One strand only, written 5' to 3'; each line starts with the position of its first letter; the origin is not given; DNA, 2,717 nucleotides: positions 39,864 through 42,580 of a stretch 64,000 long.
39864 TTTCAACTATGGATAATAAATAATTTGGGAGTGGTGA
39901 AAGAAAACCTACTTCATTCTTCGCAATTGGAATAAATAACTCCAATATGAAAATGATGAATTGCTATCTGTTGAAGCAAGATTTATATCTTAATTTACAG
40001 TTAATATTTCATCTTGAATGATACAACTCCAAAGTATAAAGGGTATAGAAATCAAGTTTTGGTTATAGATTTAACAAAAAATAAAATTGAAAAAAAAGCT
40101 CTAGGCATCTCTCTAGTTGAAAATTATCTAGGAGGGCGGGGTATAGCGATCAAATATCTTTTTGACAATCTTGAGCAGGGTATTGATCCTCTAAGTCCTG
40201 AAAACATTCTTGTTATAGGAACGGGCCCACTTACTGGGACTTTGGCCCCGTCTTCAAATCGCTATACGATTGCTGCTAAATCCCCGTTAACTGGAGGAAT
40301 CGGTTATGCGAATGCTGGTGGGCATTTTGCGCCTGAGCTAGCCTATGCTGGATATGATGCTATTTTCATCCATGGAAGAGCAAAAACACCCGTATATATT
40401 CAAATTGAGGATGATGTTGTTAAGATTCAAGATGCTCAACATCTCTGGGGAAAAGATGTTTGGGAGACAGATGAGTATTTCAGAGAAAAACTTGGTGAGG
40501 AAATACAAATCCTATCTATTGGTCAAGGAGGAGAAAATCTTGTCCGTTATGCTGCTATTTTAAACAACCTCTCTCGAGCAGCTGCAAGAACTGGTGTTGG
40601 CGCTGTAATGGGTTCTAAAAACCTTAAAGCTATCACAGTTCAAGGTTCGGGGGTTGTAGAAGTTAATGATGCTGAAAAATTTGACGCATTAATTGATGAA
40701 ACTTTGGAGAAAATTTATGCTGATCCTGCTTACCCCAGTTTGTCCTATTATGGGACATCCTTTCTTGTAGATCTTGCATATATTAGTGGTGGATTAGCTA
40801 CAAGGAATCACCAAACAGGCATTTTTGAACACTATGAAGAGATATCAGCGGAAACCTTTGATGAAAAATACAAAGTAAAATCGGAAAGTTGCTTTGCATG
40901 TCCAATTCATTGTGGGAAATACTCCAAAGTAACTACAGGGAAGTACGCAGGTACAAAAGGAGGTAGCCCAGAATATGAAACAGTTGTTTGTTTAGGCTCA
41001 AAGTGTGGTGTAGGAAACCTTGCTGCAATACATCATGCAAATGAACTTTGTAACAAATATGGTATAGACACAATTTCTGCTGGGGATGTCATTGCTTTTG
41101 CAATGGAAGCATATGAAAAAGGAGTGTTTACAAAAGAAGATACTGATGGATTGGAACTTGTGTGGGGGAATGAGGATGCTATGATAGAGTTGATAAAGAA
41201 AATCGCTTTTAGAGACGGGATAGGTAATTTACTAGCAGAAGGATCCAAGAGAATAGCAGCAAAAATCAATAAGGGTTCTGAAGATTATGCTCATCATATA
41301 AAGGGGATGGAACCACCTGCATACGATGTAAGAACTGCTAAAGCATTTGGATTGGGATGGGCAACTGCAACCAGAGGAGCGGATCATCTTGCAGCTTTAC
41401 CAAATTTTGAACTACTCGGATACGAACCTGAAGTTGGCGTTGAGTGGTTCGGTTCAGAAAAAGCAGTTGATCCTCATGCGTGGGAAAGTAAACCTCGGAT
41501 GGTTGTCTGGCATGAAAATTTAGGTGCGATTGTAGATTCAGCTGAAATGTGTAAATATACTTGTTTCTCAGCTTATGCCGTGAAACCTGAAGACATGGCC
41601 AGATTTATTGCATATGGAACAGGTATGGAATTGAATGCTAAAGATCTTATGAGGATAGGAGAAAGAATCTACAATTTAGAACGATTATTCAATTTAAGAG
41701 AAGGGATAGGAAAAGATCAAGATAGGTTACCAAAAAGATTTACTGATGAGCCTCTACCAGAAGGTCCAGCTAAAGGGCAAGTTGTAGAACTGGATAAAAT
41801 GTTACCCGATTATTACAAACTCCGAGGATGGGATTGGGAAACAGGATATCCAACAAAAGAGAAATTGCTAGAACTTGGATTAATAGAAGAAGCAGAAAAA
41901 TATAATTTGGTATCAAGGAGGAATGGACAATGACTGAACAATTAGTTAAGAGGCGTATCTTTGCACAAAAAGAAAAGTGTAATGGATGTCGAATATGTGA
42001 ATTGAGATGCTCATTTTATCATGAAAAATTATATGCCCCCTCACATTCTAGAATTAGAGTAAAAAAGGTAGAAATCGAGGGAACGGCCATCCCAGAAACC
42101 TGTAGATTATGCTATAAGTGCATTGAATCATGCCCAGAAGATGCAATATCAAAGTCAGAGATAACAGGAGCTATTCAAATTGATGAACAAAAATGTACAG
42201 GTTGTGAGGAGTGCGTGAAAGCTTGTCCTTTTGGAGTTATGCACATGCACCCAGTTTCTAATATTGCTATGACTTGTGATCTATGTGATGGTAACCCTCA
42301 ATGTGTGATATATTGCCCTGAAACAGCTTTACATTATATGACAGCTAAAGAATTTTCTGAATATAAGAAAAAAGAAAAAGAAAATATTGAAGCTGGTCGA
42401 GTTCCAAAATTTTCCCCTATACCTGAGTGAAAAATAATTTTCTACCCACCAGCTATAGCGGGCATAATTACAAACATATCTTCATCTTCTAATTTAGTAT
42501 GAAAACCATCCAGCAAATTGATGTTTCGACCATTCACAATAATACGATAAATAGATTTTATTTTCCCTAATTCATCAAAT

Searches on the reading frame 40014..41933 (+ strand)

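Call 28: search_protein_families(library=pfam, proteins=[window:40014-41933:+], max_evalue=0.001)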
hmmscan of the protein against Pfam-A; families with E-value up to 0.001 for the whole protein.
window:40014-41933:+ (639 aa): 2 families
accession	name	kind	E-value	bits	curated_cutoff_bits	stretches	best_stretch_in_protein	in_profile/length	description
PF01314.23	AFOR_C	-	6.7e-145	483.5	27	1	227-623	3-385/385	Aldehyde ferredoxin oxidoreductase, domains 2 & 3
PF02730.20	AFOR_N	-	8.1e-80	267.7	29.8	1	14-211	2-198/199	Aldehyde ferredoxin oxidoreductase, N-terminal domain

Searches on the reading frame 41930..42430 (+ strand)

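Call 28: search_protein_families(library=pfam, proteins=[window:41930-42430:+], max_evalue=0.001)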
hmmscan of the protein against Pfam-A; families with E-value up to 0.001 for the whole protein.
window:41930-42430:+ (166 aa): 14 families
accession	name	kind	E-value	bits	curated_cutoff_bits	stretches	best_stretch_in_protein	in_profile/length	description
PF13187.11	Fer4_9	-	2.9e-15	56.4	27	3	58-102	2-50/52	4Fe-4S dicluster domain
PF12837.12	Fer4_6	-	1.1e-14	53.9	25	1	82-103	2-23/24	4Fe-4S binding domain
PF13237.11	Fer4_10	-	9.3e-14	51.5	25.5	2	55-100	6-53/53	4Fe-4S dicluster domain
PF12838.12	Fer4_7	-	2.3e-13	50.8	27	2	57-103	1-52/52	4Fe-4S dicluster domain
PF00037.32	Fer4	-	3.3e-13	49.3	21.1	2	82-103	1-22/24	4Fe-4S binding domain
PF14697.11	Fer4_21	-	1.5e-10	41.5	35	2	56-106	6-59/59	4Fe-4S dicluster domain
PF13247.11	Fer4_11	-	4e-10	40.2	26.2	1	53-134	5-95/100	4Fe-4S dicluster domain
PF12797.12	Fer4_2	-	4.9e-10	39.1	24.5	1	82-101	3-22/22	4Fe-4S binding domain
PF12800.12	Fer4_4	-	9.5e-09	35.3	24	1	87-102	2-17/17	4Fe-4S binding domain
PF13484.11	Fer4_16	-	2.8e-08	34.9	30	0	58-76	2-20/66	4Fe-4S double cluster binding domain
PF13183.11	Fer4_8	-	4.1e-07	30.9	27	1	15-71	3-67/68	4Fe-4S dicluster domain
PF12798.12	Fer4_3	-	3.2e-05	24.9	27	0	89-102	1-14/15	4Fe-4S binding domain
PF25160.1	LdpA_Fe-S-bd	-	4.7e-05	23.5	27.6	1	63-107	8-46/49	LdpA Fe-S cluster-binding domain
PF13459.11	Fer4_15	-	0.00035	21.7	22.4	0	82-100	1-19/66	4Fe-4S single cluster domain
